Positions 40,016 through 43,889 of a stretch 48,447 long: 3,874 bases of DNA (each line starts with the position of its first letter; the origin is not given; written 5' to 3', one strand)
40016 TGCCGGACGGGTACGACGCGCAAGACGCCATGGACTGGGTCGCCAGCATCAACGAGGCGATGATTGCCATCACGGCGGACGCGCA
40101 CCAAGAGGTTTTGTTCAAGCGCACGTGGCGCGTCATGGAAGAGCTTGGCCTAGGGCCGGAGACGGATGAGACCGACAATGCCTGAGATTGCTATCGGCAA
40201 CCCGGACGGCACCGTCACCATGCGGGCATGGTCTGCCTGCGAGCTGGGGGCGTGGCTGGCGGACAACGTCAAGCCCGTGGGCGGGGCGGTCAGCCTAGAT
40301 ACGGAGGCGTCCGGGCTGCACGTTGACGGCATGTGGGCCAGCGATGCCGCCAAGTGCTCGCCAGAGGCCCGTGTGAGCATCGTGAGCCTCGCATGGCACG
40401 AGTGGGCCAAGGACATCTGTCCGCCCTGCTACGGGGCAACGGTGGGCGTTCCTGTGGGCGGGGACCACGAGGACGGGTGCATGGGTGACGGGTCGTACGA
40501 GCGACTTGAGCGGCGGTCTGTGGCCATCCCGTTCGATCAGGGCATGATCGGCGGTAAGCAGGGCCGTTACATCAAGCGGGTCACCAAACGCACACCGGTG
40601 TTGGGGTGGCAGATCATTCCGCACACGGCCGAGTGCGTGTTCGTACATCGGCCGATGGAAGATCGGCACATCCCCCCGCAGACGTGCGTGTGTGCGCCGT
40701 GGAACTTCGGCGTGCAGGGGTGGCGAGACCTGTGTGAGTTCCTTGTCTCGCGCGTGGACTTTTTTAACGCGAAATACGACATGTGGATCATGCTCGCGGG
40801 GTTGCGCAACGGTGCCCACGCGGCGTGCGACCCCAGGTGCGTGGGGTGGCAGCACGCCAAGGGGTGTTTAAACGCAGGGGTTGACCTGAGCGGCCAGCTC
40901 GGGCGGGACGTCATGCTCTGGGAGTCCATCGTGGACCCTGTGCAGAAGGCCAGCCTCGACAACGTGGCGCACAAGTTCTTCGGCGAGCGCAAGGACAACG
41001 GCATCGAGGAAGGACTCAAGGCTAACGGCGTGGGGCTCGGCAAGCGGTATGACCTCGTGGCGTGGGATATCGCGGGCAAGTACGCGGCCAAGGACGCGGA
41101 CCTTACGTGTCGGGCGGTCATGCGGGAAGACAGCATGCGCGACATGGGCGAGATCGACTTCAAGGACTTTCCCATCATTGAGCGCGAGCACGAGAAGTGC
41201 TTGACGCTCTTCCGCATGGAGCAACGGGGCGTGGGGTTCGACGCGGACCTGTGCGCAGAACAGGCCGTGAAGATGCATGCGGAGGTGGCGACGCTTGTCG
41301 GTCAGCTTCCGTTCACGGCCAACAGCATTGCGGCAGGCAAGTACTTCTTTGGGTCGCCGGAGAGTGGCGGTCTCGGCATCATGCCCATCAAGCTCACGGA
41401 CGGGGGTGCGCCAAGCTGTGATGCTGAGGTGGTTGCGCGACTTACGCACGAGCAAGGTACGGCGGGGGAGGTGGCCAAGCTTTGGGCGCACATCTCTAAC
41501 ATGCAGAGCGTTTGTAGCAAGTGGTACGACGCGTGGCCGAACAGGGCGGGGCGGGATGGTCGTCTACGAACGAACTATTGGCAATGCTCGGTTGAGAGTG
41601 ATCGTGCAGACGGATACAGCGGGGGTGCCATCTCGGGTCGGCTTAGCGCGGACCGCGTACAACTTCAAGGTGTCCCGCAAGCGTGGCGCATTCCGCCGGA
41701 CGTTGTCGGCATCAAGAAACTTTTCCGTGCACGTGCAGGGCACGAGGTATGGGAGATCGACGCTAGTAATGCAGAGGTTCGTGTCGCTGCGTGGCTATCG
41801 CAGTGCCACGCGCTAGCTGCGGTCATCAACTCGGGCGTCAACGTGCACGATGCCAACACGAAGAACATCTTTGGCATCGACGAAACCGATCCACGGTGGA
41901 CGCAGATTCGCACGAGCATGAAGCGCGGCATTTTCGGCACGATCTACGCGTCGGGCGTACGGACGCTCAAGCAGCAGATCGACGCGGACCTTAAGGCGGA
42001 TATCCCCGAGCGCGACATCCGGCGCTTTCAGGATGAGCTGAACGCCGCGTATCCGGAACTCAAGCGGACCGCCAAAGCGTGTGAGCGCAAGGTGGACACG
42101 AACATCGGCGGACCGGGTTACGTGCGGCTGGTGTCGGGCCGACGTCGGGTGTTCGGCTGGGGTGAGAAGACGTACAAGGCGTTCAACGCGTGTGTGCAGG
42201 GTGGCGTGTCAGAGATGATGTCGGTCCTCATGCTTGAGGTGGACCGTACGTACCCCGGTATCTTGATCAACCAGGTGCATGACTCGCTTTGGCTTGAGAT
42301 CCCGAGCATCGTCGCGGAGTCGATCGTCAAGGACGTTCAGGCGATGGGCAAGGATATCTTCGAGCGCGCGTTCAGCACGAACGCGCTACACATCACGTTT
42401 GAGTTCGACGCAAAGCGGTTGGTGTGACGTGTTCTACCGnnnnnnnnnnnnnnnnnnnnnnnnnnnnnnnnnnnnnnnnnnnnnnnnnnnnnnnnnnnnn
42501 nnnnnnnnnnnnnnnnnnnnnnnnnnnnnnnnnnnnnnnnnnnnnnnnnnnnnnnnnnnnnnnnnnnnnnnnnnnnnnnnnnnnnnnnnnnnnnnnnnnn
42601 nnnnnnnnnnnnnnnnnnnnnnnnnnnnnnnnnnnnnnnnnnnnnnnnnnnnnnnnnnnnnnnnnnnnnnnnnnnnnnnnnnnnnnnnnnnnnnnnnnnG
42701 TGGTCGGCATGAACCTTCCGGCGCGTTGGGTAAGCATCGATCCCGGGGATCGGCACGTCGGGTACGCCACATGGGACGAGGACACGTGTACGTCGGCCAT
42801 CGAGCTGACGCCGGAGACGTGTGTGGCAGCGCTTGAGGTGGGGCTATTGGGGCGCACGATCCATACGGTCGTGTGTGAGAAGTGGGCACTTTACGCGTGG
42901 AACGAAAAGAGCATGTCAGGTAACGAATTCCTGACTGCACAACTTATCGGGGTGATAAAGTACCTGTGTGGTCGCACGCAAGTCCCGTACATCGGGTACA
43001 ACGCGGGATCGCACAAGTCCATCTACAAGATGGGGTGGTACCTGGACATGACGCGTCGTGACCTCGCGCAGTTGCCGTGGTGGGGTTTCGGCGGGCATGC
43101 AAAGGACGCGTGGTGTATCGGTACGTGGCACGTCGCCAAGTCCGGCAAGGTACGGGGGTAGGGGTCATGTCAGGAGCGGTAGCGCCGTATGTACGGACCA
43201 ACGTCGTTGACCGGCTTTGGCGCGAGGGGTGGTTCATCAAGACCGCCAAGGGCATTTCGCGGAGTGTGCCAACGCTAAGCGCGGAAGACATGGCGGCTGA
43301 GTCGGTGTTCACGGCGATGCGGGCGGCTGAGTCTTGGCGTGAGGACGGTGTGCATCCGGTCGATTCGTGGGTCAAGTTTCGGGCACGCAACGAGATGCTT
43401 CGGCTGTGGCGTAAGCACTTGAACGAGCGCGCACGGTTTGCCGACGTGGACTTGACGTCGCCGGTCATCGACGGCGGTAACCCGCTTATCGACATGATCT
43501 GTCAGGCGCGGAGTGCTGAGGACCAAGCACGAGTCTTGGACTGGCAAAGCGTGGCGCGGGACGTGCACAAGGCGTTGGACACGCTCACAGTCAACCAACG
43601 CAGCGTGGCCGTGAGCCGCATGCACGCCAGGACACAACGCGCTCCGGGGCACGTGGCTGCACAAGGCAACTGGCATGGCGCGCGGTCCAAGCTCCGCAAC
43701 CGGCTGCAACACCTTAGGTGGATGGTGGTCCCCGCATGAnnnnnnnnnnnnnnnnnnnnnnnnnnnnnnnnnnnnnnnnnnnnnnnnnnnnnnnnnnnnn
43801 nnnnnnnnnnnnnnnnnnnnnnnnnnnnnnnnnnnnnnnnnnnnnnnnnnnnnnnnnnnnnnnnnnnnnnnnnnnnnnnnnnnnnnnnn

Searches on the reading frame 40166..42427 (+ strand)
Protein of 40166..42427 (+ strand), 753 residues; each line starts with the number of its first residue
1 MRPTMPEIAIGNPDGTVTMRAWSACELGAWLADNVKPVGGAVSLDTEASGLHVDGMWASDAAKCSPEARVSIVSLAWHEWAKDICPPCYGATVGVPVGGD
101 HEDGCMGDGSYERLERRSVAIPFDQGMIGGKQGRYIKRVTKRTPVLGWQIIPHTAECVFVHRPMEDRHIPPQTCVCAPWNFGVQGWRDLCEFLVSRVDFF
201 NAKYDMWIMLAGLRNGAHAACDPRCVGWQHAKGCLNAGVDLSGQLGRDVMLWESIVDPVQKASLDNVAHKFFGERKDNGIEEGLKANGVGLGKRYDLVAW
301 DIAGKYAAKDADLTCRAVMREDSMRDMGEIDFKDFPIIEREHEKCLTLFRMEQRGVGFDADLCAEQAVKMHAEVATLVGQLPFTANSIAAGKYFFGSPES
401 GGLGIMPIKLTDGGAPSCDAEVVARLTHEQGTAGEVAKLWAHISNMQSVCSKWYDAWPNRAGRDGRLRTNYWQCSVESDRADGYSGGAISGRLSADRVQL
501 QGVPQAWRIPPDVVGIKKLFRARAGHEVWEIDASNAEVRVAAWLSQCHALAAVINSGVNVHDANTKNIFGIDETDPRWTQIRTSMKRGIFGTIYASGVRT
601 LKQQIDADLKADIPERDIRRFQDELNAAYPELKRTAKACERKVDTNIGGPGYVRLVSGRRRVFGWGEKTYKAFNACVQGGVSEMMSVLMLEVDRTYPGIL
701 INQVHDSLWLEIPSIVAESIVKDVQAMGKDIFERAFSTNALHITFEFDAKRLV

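Call 8: search_protein_families(library=pfam, proteins=[window:40166-42427:+], max_evalue=0.01)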
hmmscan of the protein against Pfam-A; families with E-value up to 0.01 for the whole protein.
window:40166-42427:+ (753 aa): 1 family
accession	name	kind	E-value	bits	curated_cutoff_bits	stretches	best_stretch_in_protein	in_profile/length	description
PF00476.26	DNA_pol_A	-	6.3e-29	101.5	34.3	1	403-726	46-355/381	DNA polymerase family A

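Call 9: search_dna_similar(query=window:40166-42427:+, collection=phages, mode=protein, max_rows=30)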
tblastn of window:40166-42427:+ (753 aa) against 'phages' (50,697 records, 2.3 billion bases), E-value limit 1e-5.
Records with a match: 1195; places in all: 1195; records where one place covers at least 80% of the query: 121.
Best place of each record, by identity: <60% 1195.
By first word of the organism name: Vibrio 357; Salmonella 236; Arthrobacter 126; Escherichia 114; Klebsiella 79; Pseudomonas 59; Microbacterium 45; Clostridium 36; Streptomyces 26; Phage 13; and 32 more.
By host as written in the record: - 346; Arthrobacter sp. ATCC 21022 103; Escherichia coli 37; Vibrio harveyi BAA-1116 36; Clostridium sporogenes ATCC-15579 29; Salmonella enterica subsp. enterica serovar Enteritidis PT1 27; Klebsiella pneumoniae 25; Salmonella sp. 23; and 197 more.
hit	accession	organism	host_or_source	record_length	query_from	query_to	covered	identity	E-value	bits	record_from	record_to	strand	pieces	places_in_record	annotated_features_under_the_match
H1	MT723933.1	Streptomyces phage Keanu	Streptomyces lividans JI 1326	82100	46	751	94%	29.0%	2e-70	258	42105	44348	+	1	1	54: DNA polymerase I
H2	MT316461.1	Streptomyces phage Galactica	Streptomyces mirabilis NRRL B-2400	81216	46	751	94%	28.8%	2e-69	254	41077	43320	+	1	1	54: DNA polymerase I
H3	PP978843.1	Arthrobacter phage PinkFriday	Arthrobacter sp. ATCC 21022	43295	9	737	97%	27.8%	2e-56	215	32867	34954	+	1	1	45: DNA polymerase I | 44: hypothetical protein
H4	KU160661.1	Arthrobacter phage Pumancara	Arthrobacter sp. ATCC 21022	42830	9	737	97%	27.7%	2e-55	212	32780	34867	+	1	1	45: DNA polymerase I | 44: hypothetical protein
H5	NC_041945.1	Arthrobacter phage Pumancara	Arthrobacter sp. ATCC 21022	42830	9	737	97%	27.7%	2e-55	212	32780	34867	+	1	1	45: DNA polymerase I | 44: hypothetical protein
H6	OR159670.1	Arthrobacter phage WonderBoy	Arthrobacter sp. ATCC 21022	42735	39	736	93%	28.8%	4e-57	218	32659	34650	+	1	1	44: DNA polymerase I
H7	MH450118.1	Arthrobacter phage Herb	Arthrobacter sp. ATCC 21022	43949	9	737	97%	27.6%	2e-55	213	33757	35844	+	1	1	45: DNA polymerase I | 44: hypothetical protein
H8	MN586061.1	Arthrobacter phage Maria1952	Arthrobacter sp. 21022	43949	9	737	97%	27.6%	2e-55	213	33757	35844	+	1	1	44: DNA polymerase I | 43: hypothetical protein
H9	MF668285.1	Arthrobacter phage Temper16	Arthrobacter sp. ATCC 21022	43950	9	737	97%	27.6%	2e-55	213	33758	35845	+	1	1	DNA polymerase I | hypothetical protein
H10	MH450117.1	Arthrobacter phage Daiboju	Arthrobacter sp. ATCC 21022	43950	9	737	97%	27.6%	2e-55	213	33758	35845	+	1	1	45: DNA polymerase I | 44: hypothetical protein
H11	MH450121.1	Arthrobacter phage KingBob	Arthrobacter sp. ATCC 21022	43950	9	737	97%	27.6%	2e-55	213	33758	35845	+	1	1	45: DNA polymerase I | 44: hypothetical protein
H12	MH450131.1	Arthrobacter phage Sergei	Arthrobacter sp. ATCC 21022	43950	9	737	97%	27.6%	2e-55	213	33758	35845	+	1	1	45: DNA polymerase I | 44: hypothetical protein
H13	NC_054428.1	Arthrobacter phage Sergei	Arthrobacter sp. ATCC 21022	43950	9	737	97%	27.6%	2e-55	213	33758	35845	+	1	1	45: DNA polymerase I | 44: hypothetical protein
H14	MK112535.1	Arthrobacter phage CallieOMalley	Arthrobacter sp. (ATCC 21022)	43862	9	736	97%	27.6%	2e-53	206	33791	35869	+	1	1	47: DNA polymerase I | 46: hypothetical protein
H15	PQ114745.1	Streptomyces phage Spocter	Streptomyces lividans JI 1326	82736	46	745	93%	28.6%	8e-70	256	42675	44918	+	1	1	55: DNA polymerase I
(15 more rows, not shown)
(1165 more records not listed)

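Call 12: find_related_loci(query=window:40166-42427:+, collection=viral_contigs, flank=6000)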
Query window:40166-42427:+ (753 aa) in viral_contigs; peptide patterns used: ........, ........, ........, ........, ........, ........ (x = any residue, [..] = any of these).
17 stretches matched a pattern, but none encodes a relative of the query by tblastn (E <= 1e-3).

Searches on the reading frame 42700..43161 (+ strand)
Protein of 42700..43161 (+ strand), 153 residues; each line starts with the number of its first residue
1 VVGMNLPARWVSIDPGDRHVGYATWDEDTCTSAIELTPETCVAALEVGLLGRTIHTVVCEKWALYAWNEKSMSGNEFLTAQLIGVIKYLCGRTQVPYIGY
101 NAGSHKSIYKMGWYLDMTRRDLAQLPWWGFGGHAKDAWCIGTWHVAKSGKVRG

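Call 28: search_protein_families(library=phrogs, proteins=[window:42700-43161:+], max_evalue=0.01)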
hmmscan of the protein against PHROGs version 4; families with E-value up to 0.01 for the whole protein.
window:42700-43161:+ (153 aa): 3 families
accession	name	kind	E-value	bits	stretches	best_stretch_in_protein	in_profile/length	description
phrog_5202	-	unknown function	1.9e-12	48.6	1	8-89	9-94/181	-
phrog_159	-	DNA, RNA and nucleotide metabolism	0.00063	19.8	1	6-106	86-200/330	RuvC-like Holliday junction resolvase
phrog_1770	-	DNA, RNA and nucleotide metabolism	0.00077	20.5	1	11-149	7-152/158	Holliday junction resolvase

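Call 29: search_protein_families(library=pfam, proteins=[window:42700-43161:+], max_evalue=0.1)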
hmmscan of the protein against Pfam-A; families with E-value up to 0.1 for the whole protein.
window:42700-43161:+ (153 aa): 0 families

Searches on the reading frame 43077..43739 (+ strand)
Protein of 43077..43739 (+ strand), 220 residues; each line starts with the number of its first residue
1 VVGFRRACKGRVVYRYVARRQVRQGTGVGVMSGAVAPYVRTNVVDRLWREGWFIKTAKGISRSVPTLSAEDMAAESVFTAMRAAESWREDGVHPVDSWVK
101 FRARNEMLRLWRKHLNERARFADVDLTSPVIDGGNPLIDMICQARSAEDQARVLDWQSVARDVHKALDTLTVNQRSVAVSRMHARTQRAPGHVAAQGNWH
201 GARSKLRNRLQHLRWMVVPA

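Call 28: search_protein_families(library=phrogs, proteins=[window:43077-43739:+], max_evalue=0.01)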
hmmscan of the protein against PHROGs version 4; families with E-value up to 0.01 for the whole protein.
window:43077-43739:+ (220 aa): 0 families

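Call 29: search_protein_families(library=pfam, proteins=[window:43077-43739:+], max_evalue=0.1)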
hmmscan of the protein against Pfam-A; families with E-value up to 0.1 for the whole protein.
window:43077-43739:+ (220 aa): 2 families
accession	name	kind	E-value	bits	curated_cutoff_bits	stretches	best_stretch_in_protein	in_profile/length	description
PF04542.20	Sigma70_r2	-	9e-07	29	24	1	67-114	21-68/71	Sigma-70 region 2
PF04957.18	RMF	-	0.014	15.9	27.9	1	20-52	11-45/53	Ribosome modulation factor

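Call 67: search_protein_families(library=ncbifam, proteins=[window:43077-43739:+], max_evalue=0.01)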
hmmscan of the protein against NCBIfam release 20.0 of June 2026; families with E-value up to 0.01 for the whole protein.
window:43077-43739:+ (220 aa): 2 families
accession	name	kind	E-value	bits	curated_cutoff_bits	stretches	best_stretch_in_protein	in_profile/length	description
NF009166.1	PRK12513.1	equivalog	0.00019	21.2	206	1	68-214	48-183/193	RNA polymerase sigma factor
TIGR02937.1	sigma70-ECF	superfamily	0.00037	20.1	42.9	1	64-183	25-131/165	sigma-70 family RNA polymerase sigma factor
